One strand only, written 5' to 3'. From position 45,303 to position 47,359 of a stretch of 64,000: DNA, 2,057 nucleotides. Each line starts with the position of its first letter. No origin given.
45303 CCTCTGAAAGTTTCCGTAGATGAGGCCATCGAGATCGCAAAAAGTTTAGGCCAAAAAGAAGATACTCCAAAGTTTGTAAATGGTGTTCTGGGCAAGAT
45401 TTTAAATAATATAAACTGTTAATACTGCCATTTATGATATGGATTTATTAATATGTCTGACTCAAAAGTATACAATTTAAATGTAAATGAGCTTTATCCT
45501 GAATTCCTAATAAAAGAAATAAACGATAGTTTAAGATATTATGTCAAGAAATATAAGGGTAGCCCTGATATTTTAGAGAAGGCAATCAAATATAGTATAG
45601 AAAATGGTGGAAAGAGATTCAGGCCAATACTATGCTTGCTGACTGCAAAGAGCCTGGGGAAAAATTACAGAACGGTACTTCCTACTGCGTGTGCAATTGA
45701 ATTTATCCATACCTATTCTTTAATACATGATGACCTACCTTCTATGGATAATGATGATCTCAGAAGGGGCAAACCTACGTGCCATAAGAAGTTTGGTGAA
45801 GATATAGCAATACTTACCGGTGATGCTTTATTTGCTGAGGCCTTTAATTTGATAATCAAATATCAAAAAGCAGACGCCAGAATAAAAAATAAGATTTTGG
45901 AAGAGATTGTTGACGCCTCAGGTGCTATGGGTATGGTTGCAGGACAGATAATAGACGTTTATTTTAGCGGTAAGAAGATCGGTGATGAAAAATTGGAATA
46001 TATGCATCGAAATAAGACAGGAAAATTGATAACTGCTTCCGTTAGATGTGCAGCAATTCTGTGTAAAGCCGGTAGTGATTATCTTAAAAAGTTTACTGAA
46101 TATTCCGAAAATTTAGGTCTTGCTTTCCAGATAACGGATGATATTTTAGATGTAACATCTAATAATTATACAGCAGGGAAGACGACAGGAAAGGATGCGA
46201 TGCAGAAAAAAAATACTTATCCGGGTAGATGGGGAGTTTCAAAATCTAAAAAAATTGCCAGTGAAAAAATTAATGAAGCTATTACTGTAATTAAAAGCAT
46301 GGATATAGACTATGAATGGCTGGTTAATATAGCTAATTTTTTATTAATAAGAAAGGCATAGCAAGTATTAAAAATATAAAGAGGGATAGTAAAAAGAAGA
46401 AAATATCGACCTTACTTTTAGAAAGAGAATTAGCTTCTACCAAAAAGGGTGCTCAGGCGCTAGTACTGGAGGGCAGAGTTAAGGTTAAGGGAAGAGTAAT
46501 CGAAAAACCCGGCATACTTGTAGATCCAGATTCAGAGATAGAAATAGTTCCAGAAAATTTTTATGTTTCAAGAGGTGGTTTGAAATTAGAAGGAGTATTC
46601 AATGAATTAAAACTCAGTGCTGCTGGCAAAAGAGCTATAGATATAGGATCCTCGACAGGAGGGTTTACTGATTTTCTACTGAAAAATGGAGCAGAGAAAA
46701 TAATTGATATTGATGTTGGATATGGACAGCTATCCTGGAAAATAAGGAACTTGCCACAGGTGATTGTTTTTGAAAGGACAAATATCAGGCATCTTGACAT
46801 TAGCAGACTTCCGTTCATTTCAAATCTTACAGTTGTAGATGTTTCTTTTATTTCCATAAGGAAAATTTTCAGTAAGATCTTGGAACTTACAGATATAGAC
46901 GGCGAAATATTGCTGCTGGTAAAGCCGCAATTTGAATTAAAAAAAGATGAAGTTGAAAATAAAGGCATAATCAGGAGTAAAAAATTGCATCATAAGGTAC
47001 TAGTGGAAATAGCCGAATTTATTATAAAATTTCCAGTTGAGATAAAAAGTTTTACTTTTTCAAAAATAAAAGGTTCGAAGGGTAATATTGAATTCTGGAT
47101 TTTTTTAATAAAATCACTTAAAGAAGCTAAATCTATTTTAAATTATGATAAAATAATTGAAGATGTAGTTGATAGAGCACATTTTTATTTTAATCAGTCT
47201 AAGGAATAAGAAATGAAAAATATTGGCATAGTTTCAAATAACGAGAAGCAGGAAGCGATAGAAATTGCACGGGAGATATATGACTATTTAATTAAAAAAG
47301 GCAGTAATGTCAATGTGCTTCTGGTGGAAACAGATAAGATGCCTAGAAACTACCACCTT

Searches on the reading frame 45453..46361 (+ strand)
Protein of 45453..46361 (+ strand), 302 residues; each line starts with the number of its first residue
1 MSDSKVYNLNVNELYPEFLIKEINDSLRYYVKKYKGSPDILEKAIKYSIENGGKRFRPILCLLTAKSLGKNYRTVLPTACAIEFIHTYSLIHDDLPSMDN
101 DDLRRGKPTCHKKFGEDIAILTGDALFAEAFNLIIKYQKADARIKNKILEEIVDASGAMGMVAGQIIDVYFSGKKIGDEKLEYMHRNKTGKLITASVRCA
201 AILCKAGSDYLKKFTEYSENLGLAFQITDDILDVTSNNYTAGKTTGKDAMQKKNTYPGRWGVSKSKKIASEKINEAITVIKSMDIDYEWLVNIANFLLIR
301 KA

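Call 52: search_protein_families(library=pfam, proteins=[window:45453-46361:+], max_evalue=0.001)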
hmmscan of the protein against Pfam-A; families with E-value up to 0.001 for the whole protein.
window:45453-46361:+ (302 aa): 1 family
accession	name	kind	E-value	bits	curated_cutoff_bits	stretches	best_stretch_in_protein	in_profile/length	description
PF00348.22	polyprenyl_synt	-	1.6e-62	211.4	27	1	39-278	2-235/251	Polyprenyl synthetase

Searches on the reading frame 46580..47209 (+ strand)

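Call 52: search_protein_families(library=pfam, proteins=[window:46580-47209:+], max_evalue=0.001)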
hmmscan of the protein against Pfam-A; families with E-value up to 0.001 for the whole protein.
window:46580-47209:+ (209 aa): 1 family
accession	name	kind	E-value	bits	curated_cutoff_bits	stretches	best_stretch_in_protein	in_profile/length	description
PF01728.25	FtsJ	-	9.8e-30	104.3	24.1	1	1-176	7-179/181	FtsJ-like methyltransferase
